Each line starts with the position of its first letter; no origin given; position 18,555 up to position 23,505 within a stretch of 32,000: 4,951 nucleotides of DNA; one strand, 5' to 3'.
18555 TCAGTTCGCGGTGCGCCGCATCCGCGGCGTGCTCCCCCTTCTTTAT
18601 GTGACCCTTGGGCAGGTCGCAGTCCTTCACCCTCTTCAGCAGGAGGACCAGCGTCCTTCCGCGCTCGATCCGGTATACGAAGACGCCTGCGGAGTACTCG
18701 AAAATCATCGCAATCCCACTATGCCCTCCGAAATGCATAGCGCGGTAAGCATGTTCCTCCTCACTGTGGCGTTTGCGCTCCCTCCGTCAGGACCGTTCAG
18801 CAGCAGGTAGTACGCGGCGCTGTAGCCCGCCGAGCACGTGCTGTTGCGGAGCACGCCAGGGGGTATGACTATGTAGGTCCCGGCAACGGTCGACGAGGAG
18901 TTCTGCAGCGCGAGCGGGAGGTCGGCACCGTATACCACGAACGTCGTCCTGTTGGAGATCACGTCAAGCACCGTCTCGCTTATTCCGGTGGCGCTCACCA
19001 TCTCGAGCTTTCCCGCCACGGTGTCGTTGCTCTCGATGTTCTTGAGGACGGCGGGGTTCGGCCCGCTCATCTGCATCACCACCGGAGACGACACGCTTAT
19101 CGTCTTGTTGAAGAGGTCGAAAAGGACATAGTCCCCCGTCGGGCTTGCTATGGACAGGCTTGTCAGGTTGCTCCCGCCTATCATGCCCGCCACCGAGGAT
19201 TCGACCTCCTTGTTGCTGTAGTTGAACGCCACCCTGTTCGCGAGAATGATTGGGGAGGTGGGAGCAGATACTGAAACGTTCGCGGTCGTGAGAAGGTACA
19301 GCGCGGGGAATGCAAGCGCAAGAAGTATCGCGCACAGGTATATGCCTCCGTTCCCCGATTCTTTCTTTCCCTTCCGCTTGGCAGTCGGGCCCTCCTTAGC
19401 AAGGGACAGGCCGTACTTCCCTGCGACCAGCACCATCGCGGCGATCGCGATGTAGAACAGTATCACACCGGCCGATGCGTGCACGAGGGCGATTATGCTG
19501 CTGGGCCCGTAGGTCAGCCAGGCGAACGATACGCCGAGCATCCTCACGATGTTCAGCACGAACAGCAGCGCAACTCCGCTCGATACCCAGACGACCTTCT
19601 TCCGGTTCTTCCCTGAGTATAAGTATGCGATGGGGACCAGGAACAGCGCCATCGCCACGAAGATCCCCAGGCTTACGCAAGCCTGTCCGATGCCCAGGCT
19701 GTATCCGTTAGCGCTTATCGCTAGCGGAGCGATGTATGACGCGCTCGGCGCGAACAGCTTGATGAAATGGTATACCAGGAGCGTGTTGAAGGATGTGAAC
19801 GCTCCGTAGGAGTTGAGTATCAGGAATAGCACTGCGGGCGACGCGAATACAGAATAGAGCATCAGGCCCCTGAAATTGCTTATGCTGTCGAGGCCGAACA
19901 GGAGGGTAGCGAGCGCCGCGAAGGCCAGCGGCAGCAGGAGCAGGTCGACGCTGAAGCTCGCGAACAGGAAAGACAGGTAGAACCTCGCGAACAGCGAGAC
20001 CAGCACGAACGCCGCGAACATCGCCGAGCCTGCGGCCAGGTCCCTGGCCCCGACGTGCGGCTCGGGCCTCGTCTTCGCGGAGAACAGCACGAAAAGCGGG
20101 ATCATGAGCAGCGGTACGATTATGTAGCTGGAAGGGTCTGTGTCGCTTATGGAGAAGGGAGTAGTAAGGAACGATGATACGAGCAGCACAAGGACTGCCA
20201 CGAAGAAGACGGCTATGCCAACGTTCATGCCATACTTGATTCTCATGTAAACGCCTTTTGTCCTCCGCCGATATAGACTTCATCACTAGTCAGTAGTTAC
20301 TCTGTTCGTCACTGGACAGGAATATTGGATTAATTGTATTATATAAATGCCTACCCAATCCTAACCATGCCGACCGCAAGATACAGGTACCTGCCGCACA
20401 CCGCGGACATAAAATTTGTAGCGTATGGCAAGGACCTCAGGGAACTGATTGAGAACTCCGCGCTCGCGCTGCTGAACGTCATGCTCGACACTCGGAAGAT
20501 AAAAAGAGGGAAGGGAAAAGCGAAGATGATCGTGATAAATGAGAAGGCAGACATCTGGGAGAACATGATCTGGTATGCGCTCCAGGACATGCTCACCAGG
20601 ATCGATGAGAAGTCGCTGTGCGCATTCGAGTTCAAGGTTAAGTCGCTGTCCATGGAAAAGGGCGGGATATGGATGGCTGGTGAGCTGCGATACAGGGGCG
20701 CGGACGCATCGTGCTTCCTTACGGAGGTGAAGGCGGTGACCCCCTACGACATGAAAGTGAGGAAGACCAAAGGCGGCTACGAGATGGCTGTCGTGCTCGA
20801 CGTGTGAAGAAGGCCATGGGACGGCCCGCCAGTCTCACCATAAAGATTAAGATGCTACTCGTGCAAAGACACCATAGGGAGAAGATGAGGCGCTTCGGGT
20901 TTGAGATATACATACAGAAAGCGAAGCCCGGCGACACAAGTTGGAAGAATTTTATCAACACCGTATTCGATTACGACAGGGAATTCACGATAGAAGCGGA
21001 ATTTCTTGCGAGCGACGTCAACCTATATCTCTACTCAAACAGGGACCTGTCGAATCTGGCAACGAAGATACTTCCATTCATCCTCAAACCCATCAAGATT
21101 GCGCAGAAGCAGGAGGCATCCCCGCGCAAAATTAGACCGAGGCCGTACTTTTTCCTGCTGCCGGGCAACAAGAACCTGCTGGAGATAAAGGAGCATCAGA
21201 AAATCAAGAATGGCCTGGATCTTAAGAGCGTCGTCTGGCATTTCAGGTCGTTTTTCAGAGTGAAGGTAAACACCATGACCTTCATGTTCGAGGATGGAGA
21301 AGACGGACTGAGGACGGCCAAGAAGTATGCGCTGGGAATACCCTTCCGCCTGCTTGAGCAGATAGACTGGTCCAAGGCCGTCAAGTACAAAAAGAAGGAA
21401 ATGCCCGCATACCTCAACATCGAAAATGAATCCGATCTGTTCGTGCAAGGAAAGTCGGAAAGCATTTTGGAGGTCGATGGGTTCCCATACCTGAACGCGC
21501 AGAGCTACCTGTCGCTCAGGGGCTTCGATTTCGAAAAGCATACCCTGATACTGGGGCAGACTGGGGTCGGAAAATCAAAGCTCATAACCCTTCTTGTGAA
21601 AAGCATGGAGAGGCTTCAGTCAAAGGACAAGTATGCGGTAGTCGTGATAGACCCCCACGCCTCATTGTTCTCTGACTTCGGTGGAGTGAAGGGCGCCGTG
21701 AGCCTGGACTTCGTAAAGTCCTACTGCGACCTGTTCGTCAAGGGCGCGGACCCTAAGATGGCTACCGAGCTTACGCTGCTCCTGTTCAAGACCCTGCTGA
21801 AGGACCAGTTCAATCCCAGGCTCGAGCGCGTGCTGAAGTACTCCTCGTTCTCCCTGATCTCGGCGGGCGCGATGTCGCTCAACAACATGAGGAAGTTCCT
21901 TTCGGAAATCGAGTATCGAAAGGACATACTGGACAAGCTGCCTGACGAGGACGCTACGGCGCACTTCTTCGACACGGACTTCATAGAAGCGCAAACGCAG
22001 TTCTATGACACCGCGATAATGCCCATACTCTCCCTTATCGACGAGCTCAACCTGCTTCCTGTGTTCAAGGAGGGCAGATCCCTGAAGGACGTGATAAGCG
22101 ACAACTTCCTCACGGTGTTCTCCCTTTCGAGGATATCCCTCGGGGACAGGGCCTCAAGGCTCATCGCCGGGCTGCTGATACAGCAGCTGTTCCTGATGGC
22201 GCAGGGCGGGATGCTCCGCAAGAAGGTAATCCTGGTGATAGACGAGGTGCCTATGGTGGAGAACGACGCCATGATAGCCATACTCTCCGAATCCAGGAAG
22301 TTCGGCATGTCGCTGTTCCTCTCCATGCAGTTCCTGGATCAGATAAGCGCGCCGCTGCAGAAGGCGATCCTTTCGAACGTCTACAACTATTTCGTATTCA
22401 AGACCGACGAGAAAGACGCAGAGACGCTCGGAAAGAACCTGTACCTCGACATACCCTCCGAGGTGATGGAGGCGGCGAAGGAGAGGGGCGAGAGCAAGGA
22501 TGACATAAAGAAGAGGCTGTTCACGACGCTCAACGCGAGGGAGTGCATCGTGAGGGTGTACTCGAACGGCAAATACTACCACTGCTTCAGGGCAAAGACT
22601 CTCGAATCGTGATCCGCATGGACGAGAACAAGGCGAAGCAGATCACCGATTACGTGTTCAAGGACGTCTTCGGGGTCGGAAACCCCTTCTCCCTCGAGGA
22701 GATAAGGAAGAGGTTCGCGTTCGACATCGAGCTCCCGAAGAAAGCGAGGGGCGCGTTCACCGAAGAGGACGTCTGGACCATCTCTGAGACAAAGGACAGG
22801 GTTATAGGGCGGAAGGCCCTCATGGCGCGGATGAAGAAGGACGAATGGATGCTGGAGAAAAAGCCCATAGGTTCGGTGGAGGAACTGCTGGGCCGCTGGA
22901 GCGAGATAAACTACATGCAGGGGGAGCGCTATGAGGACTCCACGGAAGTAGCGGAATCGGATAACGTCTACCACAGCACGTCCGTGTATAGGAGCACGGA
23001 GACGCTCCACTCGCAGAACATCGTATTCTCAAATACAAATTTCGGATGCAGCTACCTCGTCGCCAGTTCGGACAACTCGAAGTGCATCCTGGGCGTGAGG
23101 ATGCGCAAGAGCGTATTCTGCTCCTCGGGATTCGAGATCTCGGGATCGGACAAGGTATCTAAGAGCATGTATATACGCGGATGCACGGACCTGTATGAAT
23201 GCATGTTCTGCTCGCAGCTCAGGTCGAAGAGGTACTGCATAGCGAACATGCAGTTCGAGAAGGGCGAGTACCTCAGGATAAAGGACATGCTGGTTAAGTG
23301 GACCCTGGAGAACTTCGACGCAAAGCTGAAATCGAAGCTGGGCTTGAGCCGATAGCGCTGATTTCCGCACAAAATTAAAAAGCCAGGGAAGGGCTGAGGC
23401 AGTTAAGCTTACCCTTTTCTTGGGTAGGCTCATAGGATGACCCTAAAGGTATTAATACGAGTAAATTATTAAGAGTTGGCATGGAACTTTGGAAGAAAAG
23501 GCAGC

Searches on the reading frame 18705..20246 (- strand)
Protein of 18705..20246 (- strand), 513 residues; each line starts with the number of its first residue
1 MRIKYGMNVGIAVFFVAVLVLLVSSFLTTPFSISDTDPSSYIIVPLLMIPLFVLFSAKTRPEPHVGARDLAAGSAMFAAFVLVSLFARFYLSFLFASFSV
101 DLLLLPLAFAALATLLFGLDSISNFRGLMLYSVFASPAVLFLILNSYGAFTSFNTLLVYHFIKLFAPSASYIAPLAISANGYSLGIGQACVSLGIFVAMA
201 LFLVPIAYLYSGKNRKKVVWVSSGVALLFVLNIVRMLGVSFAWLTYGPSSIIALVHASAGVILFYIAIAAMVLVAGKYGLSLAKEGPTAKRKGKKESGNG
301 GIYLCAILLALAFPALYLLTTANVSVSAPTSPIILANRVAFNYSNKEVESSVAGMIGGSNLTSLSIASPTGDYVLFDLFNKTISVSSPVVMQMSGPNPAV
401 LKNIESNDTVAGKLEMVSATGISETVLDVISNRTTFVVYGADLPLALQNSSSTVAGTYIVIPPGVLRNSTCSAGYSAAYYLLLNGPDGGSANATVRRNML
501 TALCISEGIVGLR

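Call 18: search_protein_families(library=pfam, max_evalue=0.001, proteins=[window:18705-20246:-])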
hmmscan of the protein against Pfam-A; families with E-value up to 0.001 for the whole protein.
window:18705-20246:- (513 aa): 1 family
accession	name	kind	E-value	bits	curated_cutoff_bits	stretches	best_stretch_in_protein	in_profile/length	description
PF09721.15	Exosortase_EpsH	-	4.2e-12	46.4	25.7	1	10-275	3-251/254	Transmembrane exosortase (Exosortase_EpsH)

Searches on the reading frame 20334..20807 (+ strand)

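Call 6: search_protein_families(library=pfam, max_evalue=0.1, proteins=[window:20334-20807:+])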
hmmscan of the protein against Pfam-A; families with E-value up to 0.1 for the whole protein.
window:20334-20807:+ (157 aa): 2 families
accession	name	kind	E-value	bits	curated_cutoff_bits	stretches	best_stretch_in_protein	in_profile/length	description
PF01951.21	Archease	-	3.7e-24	86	25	1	17-157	1-136/136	Archease protein family (MTH1598/TM1083)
PF07903.16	PaRep2a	-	0.022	15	25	1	104-138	54-85/122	PaRep2a protein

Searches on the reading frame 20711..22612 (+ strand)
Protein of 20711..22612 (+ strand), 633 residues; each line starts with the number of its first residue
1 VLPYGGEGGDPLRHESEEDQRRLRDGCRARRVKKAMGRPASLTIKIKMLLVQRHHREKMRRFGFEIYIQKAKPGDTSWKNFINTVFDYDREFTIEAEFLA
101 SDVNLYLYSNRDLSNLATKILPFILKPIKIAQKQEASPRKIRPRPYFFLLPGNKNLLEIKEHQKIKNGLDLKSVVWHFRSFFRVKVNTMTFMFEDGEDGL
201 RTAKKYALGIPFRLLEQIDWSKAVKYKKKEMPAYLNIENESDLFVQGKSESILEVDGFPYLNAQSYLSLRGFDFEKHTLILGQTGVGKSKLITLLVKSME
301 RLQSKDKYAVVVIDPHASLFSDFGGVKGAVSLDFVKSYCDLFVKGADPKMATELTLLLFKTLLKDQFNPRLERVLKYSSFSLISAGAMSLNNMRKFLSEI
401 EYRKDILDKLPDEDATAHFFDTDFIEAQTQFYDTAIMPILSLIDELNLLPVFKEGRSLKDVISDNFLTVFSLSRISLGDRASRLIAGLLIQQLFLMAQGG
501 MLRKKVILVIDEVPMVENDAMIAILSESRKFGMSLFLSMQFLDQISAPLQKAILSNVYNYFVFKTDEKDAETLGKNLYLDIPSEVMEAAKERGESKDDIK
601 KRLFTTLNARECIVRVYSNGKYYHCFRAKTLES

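Call 6: search_protein_families(library=pfam, max_evalue=0.1, proteins=[window:20711-22612:+])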
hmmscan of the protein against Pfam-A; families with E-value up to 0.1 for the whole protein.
window:20711-22612:+ (633 aa): 11 families
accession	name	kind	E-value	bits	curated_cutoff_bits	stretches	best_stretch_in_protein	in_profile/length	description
PF01935.23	DUF87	-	2.6e-09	38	23.2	1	274-316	22-61/220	Helicase HerA, central domain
PF10412.15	TrwB_AAD_bind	-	2.1e-08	33.9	20.5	2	275-325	15-61/387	Type IV secretion-system coupling protein DNA-binding domain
PF13245.12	AAA_19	-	0.0038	17.8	25.1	0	276-313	12-49/134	AAA domain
PF12696.13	TraG-D_C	-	0.004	17.5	22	1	506-571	2-73/126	TraM recognition site of TraD and TraG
PF13401.12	AAA_22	-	0.0078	17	27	0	276-305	6-33/130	AAA domain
PF03193.22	RsgA_GTPase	-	0.016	15.4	30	1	275-299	106-130/174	RsgA GTPase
PF12775.13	AAA_7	-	0.016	15.2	25.8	1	270-301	28-59/181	P-loop containing dynein motor region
PF01580.24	FtsK_SpoIIIE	-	0.019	14.8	24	1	276-316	40-80/221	FtsK/SpoIIIE family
PF13555.12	AAA_29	-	0.031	14.4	27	1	272-293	17-44/61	P-loop containing region of AAA domain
PF13604.12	AAA_30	-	0.043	14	27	0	493-535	81-119/191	AAA domain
PF07728.20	AAA_5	-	0.095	13.1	22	0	277-305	1-25/139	AAA domain (dynein-related subfamily)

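Call 8: search_protein_families(library=phrogs, max_evalue=0.01, proteins=[window:20711-22612:+])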
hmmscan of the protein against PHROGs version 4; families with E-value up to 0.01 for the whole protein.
window:20711-22612:+ (633 aa): 4 families
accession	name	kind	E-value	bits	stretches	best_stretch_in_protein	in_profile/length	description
phrog_5156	-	unknown function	1.6e-17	63.9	1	387-575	527-732/824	-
phrog_7035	-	unknown function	4.5e-12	46.1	2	428-614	396-592/969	-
phrog_1358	-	moron, auxiliary metabolic gene and host takeover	0.00058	18.5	1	274-330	602-658/1382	FtsK/SpoIIIE-like protein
phrog_2666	-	head and packaging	0.001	18.8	0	275-316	321-358/555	terminase large subunit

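Call 9: search_protein_families(library=ncbifam, max_evalue=0.01, proteins=[window:20711-22612:+])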
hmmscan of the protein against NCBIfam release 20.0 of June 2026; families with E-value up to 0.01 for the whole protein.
window:20711-22612:+ (633 aa): 10 families
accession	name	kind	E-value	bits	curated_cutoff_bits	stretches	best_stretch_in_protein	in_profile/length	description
TIGR03743.1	SXT_TraD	subfamily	1.1e-10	40.6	366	2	501-572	483-559/636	conjugative transfer system coupling protein TraD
TIGR00929.1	VirB4_CagE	subfamily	5.1e-05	21.7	643.1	1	277-317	439-476/792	VirB4 family type IV secretion/conjugal transfer ATPase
TIGR02759.1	TraD_Ftype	equivalog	0.0001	21.3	521.35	0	503-547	406-451/566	type IV conjugative transfer system coupling protein TraD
NF053655.1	CedD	equivalog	0.00025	19.9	600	0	267-317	213-259/527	DNA-translocating ATPase CedD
NF042943.1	HerA_antiphage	equivalog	0.0003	19.5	800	0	525-573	466-511/566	anti-phage-associated helicase HerA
TIGR03925.1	T7SS_EccC_b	equivalog_domain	0.00065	18.1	346.55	1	272-321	358-407/564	type VII secretion protein EccCb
NF033849.1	ser_rich_anae_1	subfamily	0.002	15.5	650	0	524-570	1053-1095/1163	serine-rich protein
NF045973.1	conju_CD1115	equivalog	0.0044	15.9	250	0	275-326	24-70/442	VirD4-like conjugal transfer protein, CD1115 family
TIGR03924.1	T7SS_EccC_a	equivalog_domain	0.0054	15.5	509.15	1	277-314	452-489/673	type VII secretion protein EccCa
NF045998.1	cleave_ABC_plasm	equivalog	0.0079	14.5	500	0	257-301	475-519/673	Mbov_0121 family peptidase domain-containing ABC transporter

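Call 75: search_protein_families(library=padloc, max_evalue=0.01, proteins=[window:20816-22612:+])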
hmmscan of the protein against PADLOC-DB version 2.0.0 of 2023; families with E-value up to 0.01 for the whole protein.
window:20816-22612:+ (598 aa): 16 families
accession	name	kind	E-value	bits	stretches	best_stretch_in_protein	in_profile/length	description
PDLC04140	mad8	-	3.7e-13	47.7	1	240-541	27-267/314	mads_8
PDLC04105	HerA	-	4.5e-08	30.1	1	228-282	155-205/576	-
PDLC04100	HerA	-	9.4e-05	19.3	0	489-537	471-516/580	-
PDLC02185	HerA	-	9.7e-05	19.3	0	240-270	164-194/585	-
PDLC04097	HerA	-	0.00017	18.4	1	489-545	508-562/618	-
PDLC02806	SspH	-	0.00033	16.2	1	240-281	1537-1578/1766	SspH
PDLC01055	HerA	-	0.00069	16.5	0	241-279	158-194/532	Type III coevolved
PDLC04102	HerA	-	0.00083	15.8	0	239-269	174-204/654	-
PDLC04734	PDC-M62A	-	0.0012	15.9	0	244-287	64-106/597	-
PDLC04101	HerA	-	0.002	14.9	1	227-281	156-206/400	-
PDLC04107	HerA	-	0.0023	15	1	237-281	167-207/306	-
PDLC04103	HerA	-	0.0027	14.1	0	239-280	171-208/579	-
PDLC02684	DndH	-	0.0032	13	0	480-512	1611-1643/1715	DndH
PDLC04099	HerA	-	0.0038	14.6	1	239-282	168-208/214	-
PDLC02885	DpdH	-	0.0041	13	1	244-284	69-109/1022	DpdH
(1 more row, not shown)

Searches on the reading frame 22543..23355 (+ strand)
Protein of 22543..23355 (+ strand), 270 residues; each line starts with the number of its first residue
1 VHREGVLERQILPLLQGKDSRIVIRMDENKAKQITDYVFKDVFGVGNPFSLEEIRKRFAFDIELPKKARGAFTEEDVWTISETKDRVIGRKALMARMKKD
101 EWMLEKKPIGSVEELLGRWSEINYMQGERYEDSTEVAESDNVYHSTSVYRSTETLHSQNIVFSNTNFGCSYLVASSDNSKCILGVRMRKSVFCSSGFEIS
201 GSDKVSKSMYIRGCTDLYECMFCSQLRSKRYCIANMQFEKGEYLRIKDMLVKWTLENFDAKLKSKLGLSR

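Call 6: search_protein_families(library=pfam, max_evalue=0.1, proteins=[window:22543-23355:+])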
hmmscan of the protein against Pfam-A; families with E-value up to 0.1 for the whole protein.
window:22543-23355:+ (270 aa): 0 families

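Call 8: search_protein_families(library=phrogs, max_evalue=0.01, proteins=[window:22543-23355:+])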
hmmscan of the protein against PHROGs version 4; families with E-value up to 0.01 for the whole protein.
window:22543-23355:+ (270 aa): 0 families

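Call 9: search_protein_families(library=ncbifam, max_evalue=0.01, proteins=[window:22543-23355:+])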
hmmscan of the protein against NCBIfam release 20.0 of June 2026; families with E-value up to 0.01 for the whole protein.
window:22543-23355:+ (270 aa): 0 families

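Call 40: find_encoding_contigs(protein=window:22618-23355:+, flank=10000, max_places=8)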
Protein window:22618-23355:+ (245 aa): 10 contigs read that carry it; 8 places shown.
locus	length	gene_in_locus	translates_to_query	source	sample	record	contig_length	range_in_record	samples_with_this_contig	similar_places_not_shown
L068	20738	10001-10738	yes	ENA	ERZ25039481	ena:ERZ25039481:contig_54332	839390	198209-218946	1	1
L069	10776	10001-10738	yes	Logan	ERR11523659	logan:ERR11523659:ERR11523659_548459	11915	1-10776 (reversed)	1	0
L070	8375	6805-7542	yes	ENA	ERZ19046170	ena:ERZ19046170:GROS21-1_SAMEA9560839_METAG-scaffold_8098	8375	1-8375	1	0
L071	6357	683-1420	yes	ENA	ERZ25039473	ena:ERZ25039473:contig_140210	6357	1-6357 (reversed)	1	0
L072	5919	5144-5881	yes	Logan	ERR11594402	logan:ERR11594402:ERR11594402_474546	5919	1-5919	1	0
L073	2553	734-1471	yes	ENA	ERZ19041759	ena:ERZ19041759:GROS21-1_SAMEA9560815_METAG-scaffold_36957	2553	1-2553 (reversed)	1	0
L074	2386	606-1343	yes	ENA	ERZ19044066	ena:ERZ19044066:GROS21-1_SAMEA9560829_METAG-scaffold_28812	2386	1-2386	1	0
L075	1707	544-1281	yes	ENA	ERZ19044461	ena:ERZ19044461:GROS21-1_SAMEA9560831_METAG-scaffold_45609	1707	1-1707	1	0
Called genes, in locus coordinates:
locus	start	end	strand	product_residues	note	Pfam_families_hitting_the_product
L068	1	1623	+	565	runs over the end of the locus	PF02543:Carbam_trans_N, PF16861:Carbam_trans_C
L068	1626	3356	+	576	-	-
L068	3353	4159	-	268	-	-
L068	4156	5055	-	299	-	PF00491:Arginase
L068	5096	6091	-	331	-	PF00293:NUDIX, PF03167:UDG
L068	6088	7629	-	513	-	PF09721:Exosortase_EpsH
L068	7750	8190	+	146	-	PF01951:Archease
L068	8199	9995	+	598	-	PF01935:DUF87, PF10412:TrwB_AAD_bind (faint)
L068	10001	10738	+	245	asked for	-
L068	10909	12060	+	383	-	PF00571:CBS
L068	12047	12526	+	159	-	-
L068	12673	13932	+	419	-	PF13173:AAA_14, PF13401:AAA_22 (faint), PF13635:DUF4143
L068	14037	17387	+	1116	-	PF13385:Laminin_G_3, PF00354:Pentaxin (faint), PF07953:Toxin_R_bind_N (faint), PF13385:Laminin_G_3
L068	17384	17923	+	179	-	-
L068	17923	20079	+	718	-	PF13360:PQQ_2, PF13570:Beta-prop_ACSF4, PF13385:Laminin_G_3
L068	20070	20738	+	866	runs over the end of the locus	PF13385:Laminin_G_3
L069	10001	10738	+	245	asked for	-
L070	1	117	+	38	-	?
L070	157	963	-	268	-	-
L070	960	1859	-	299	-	PF00491:Arginase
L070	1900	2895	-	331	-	PF00293:NUDIX, PF03167:UDG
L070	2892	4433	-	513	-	PF09721:Exosortase_EpsH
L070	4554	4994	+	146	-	PF01951:Archease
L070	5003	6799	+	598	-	PF01935:DUF87, PF10412:TrwB_AAD_bind (faint)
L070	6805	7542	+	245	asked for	-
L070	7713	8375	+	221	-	?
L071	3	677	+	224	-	?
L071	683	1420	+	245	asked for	-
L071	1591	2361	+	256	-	PF00571:CBS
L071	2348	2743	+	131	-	-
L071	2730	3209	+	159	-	-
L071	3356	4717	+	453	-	PF13401:AAA_22 (faint), PF13173:AAA_14, PF13635:DUF4143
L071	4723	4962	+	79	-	-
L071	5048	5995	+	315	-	PF13385:Laminin_G_3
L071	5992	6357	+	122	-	?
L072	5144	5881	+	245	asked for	-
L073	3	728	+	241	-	?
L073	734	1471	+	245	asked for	-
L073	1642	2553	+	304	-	?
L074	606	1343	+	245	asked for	-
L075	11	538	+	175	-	-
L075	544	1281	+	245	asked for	-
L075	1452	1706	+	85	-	?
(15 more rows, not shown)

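Call 75: search_protein_families(library=padloc, max_evalue=0.01, proteins=[window:22618-23355:+])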
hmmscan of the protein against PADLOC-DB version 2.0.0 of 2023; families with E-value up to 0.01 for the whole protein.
window:22618-23355:+ (245 aa): 0 families
